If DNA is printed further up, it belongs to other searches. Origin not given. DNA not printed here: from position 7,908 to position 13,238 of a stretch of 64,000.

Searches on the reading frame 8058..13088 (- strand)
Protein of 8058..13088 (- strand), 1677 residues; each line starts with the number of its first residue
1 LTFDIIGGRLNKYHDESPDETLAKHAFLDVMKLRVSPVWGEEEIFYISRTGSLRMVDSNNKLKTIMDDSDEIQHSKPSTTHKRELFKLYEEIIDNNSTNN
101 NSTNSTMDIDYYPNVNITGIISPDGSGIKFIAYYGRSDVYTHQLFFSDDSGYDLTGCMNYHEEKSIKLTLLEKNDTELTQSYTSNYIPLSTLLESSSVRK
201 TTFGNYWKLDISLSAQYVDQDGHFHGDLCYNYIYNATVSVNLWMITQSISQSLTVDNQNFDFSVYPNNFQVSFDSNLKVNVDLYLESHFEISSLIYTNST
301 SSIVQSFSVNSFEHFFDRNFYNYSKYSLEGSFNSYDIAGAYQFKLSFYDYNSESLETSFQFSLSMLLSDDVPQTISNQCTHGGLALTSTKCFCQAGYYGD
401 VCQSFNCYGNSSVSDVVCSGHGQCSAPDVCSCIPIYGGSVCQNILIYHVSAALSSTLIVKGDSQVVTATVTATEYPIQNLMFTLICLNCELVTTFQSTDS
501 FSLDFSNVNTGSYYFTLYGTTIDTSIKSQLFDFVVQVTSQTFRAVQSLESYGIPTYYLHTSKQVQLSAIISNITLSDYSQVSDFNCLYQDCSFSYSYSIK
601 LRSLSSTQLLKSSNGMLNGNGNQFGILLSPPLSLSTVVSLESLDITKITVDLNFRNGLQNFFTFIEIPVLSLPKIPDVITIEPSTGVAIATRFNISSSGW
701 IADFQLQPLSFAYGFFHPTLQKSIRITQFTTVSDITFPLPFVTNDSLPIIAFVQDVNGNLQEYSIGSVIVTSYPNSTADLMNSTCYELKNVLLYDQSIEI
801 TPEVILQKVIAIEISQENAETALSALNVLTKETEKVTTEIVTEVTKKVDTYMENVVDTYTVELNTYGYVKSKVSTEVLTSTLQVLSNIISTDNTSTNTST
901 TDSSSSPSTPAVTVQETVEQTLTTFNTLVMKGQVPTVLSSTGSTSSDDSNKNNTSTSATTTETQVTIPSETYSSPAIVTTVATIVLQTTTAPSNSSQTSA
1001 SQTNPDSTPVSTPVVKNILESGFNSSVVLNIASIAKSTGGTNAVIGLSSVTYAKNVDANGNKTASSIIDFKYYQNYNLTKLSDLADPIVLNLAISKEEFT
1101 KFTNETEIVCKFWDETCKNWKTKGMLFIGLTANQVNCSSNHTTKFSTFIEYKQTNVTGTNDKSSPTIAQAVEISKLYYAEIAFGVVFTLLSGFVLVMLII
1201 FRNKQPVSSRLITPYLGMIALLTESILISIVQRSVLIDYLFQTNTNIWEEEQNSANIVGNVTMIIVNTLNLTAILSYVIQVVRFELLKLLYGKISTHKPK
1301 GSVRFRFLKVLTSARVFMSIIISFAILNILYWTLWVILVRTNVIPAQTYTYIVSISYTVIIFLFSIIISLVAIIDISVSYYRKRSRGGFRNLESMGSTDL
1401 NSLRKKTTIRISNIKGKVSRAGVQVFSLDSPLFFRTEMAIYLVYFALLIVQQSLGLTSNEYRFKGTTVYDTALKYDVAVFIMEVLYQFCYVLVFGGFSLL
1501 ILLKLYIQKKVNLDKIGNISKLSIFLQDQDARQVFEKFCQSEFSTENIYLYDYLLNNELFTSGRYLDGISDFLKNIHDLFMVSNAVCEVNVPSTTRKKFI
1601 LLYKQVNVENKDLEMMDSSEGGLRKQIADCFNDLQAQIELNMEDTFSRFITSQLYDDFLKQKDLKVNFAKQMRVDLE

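Call 7: search_protein_families(library=pfam, proteins=[window:8058-13088:-], max_evalue=0.01)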
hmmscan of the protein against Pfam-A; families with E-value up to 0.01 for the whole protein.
window:8058-13088:- (1677 aa): 4 families
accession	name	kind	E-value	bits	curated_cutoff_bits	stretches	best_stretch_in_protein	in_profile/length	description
PF00615.24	RGS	-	5.9e-09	36.8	23.9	1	1525-1658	5-117/117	Regulator of G protein signaling domain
PF25024.1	EGF_TEN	-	1.3e-05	25.3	65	1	373-456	62-137/234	Teneurin EGF domain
PF01825.27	GPS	-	4.3e-05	24.4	22.5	1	1109-1146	2-43/45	GPCR proteolysis site, GPS, motif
PF07974.19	EGF_2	-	0.0018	19.1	22.1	0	415-441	5-32/32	EGF-like domain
